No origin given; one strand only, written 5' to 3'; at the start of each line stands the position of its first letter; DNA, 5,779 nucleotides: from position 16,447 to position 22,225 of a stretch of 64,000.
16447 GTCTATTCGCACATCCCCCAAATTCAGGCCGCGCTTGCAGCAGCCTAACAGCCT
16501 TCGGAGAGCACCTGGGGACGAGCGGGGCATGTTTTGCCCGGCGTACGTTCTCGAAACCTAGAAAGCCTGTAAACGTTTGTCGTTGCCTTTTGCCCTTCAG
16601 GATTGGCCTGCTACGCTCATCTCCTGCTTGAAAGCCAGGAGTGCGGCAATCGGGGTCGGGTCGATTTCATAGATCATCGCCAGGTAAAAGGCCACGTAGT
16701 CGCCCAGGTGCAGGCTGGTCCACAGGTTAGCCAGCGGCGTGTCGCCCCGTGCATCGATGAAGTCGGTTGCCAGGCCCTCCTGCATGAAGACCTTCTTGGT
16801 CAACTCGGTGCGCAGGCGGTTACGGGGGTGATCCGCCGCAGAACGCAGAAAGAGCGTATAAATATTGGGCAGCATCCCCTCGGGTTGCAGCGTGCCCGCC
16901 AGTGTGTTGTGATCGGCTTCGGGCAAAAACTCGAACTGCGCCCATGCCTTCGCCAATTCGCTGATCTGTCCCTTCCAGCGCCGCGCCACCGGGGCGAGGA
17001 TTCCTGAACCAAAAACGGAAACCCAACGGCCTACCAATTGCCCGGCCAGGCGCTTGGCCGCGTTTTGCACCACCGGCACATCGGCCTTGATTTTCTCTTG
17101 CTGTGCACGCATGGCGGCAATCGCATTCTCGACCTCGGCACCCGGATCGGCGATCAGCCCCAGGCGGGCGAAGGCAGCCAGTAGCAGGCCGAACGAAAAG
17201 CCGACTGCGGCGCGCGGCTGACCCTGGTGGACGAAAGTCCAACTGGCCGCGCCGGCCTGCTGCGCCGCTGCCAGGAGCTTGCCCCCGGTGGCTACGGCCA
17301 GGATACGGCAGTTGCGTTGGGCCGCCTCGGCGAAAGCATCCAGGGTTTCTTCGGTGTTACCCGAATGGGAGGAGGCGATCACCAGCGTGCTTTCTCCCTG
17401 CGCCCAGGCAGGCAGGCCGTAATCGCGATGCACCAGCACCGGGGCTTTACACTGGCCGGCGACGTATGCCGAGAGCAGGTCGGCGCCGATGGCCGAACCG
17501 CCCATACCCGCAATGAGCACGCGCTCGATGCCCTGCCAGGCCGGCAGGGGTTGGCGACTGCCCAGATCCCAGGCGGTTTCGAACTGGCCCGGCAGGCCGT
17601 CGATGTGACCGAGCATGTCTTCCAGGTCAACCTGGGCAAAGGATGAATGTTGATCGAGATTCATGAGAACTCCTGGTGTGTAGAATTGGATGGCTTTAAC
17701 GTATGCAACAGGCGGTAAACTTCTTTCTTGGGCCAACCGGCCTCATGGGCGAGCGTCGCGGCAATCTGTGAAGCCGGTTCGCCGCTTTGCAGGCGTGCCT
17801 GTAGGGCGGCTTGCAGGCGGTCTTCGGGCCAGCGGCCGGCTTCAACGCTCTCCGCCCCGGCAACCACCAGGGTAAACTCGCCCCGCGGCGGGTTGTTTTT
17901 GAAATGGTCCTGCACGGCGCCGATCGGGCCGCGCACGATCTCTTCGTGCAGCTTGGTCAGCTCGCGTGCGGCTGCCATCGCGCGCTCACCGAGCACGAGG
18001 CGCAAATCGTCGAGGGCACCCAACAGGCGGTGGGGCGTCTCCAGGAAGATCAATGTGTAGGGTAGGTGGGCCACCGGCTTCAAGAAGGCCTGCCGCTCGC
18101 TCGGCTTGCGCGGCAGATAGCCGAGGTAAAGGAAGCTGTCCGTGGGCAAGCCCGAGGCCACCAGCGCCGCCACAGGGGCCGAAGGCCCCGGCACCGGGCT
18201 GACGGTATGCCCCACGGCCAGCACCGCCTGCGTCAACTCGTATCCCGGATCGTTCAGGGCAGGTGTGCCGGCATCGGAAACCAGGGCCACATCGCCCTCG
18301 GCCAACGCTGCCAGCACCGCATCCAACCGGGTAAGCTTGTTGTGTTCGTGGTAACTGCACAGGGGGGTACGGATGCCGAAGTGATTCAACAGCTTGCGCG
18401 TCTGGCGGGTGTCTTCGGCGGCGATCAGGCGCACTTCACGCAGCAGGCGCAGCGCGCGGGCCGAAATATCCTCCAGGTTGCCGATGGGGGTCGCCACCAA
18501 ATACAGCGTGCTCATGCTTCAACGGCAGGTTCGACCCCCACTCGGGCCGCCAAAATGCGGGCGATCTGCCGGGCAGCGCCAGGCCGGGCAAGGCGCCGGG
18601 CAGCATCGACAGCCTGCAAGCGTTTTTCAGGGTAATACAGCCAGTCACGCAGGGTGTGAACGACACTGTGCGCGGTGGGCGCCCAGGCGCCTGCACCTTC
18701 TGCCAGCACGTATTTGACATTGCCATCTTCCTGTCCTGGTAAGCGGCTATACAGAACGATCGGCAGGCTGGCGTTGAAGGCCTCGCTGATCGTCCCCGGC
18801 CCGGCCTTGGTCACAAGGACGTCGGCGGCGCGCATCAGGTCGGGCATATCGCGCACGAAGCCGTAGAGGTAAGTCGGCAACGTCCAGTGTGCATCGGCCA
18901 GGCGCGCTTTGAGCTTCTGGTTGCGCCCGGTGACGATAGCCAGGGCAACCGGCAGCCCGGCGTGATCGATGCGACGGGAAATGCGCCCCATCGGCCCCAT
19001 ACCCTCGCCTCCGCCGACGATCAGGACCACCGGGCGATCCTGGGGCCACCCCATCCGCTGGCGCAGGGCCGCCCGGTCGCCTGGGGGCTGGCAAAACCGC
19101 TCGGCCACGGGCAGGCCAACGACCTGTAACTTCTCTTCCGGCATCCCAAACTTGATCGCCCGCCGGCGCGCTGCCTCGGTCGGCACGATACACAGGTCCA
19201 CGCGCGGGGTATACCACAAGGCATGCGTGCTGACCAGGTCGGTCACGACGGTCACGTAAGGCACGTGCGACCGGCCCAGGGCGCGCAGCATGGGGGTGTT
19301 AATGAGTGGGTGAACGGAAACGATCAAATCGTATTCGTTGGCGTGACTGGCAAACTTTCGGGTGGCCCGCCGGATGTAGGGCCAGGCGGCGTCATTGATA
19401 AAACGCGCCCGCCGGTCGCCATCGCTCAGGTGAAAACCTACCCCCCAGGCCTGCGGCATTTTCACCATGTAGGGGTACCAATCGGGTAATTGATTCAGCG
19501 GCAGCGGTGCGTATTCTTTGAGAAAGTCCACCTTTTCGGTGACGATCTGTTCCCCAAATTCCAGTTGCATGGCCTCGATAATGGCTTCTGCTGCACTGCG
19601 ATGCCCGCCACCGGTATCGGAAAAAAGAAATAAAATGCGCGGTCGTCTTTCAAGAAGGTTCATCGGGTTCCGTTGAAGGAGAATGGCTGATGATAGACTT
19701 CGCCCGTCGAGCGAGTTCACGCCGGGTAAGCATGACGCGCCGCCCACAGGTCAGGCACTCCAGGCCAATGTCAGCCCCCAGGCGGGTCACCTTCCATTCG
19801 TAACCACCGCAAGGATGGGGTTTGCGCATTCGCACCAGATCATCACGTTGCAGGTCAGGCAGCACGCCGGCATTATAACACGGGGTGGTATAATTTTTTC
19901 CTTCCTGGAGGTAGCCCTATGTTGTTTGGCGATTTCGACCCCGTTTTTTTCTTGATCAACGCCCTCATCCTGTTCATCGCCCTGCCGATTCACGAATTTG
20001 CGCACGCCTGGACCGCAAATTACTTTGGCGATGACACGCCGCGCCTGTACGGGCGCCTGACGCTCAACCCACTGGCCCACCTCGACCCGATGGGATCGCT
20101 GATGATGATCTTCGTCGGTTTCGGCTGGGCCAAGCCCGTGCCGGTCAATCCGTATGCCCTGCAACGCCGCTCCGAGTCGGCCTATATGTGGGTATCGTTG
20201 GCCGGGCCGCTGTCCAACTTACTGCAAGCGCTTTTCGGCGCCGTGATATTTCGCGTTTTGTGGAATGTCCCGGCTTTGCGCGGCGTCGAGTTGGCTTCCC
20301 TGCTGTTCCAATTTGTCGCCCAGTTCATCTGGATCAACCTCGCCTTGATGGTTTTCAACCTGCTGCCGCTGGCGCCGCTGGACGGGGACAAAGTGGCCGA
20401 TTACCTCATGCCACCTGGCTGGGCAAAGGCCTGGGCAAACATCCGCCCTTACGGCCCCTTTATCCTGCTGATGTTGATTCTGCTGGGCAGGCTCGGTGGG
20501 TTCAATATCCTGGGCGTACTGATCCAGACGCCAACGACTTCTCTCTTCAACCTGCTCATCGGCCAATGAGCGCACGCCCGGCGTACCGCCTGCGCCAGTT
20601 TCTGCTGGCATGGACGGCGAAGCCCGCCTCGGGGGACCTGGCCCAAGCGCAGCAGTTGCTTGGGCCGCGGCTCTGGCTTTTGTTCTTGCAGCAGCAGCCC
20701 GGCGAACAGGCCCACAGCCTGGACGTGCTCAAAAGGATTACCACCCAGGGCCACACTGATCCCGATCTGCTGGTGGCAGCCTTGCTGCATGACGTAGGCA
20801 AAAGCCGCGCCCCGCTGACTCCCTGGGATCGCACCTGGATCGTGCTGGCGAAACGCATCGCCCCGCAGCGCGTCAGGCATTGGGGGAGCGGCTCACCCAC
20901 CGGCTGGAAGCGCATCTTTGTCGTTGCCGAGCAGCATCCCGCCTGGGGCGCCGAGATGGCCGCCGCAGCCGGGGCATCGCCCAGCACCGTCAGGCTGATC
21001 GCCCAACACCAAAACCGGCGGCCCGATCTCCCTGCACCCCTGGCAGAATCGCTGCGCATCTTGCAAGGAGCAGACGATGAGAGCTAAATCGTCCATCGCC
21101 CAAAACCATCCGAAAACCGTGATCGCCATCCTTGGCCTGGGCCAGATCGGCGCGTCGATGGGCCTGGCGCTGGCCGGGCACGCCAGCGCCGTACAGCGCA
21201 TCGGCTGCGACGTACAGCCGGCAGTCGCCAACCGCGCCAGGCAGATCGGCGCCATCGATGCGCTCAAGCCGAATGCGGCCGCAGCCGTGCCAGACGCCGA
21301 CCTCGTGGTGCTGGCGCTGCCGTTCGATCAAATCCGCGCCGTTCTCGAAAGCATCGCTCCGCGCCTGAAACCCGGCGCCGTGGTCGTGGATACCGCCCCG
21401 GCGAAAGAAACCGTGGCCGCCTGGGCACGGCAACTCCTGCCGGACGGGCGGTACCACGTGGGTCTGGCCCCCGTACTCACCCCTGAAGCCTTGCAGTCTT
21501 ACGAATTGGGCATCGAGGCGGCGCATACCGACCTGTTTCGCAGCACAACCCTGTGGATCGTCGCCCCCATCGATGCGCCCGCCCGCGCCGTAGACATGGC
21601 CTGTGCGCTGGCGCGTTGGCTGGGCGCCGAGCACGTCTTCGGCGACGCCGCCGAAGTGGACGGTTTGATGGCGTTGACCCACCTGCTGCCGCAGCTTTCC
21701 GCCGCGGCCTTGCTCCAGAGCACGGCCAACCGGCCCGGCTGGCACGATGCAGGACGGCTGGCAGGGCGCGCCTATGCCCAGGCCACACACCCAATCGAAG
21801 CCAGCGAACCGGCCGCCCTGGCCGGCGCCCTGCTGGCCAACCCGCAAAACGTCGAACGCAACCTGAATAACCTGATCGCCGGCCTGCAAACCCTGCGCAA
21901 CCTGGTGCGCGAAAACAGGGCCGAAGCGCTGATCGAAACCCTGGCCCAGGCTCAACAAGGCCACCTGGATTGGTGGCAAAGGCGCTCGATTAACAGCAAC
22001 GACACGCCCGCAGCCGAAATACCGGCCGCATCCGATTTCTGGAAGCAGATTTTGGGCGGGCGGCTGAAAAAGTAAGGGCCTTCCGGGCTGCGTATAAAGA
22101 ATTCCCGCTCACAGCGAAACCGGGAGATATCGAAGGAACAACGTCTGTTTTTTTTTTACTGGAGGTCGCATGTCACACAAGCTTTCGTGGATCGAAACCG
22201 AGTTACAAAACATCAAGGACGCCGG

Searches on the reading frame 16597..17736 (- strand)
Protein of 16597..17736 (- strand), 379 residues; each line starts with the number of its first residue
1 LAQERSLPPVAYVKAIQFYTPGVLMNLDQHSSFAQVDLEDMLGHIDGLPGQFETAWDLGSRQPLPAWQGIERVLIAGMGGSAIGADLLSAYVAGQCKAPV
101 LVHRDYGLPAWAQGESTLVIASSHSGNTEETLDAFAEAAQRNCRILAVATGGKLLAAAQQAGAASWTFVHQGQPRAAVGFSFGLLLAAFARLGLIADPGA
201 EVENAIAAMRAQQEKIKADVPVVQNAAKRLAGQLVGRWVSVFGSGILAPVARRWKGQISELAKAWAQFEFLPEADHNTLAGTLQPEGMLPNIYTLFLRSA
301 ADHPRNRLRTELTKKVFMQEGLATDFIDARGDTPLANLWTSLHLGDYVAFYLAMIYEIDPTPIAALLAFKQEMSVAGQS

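Call 11: search_protein_families(library=pfam, proteins=[window:16597-17736:-], max_evalue=0.001)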
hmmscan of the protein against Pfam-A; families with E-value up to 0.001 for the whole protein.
window:16597-17736:- (379 aa): 1 family
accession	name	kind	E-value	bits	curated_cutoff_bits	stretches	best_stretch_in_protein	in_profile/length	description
PF10432.14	bact-PGI_C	-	3.9e-41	140.9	24.5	1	224-373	2-151/151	Bacterial phospho-glucose isomerase C-terminal SIS domain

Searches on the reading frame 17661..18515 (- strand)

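Call 11: search_protein_families(library=pfam, proteins=[window:17661-18515:-], max_evalue=0.001)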
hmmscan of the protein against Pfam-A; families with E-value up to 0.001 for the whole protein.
window:17661-18515:- (284 aa): 1 family
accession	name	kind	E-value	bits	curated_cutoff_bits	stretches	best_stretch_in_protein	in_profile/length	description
PF00590.25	TP_methylase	-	2.3e-28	100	27.8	1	3-200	1-210/212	Tetrapyrrole (Corrin/Porphyrin) Methylases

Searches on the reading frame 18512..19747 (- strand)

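Call 11: search_protein_families(library=pfam, proteins=[window:18512-19747:-], max_evalue=0.001)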
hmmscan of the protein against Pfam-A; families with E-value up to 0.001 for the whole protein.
window:18512-19747:- (411 aa): 4 families
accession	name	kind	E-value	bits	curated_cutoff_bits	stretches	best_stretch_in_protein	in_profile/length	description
PF06925.17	MGDG_synth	-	1.4e-28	100.6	25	1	49-214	1-169/169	Monogalactosyldiacylglycerol (MGDG) synthase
PF04101.22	Glyco_tran_28_C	-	8e-07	29.7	22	1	267-354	31-121/166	Glycosyltransferase family 28 C-terminal domain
PF13439.12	Glyco_transf_4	-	2.3e-05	24.9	28.5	1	121-211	57-163/170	Glycosyltransferase Family 4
PF13692.12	Glyco_trans_1_4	-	0.00021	22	27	1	266-350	33-126/142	Glycosyl transferases group 1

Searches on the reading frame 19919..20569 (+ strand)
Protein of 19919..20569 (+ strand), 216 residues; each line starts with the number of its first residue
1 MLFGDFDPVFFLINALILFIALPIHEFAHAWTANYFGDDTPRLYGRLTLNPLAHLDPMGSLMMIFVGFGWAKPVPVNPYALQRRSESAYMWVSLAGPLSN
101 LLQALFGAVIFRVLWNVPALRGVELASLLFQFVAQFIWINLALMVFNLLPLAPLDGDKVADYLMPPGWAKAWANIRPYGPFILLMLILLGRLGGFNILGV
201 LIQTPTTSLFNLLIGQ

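Call 11: search_protein_families(library=pfam, proteins=[window:19919-20569:+], max_evalue=0.001)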
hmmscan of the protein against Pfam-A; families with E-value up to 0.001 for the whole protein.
window:19919-20569:+ (216 aa): 1 family
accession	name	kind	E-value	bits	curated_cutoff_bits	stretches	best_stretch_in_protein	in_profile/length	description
PF02163.28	Peptidase_M50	-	3.2e-12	46.7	27.2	2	129-164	159-194/221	Peptidase family M50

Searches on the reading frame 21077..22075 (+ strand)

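Call 11: search_protein_families(library=pfam, proteins=[window:21077-22075:+], max_evalue=0.001)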
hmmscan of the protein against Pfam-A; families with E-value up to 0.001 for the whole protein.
window:21077-22075:+ (332 aa): 4 families
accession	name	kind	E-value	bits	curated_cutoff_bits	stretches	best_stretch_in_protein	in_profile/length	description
PF02153.23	PDH_N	-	7.9e-19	68.1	26.5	1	29-183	2-149/154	Prephenate dehydrogenase, nucleotide-binding domain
PF03807.23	F420_oxidored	-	4.8e-10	40.4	21.6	1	16-107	2-92/94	NADP oxidoreductase coenzyme F420-dependent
PF20463.3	PDH_C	-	9.5e-09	35.9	22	1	191-291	2-102/102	Prephenate dehydrogenase, dimerization domain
PF03446.21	NAD_binding_2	-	7.9e-07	29.7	21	1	16-111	2-97/161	NAD binding domain of 6-phosphogluconate dehydrogenase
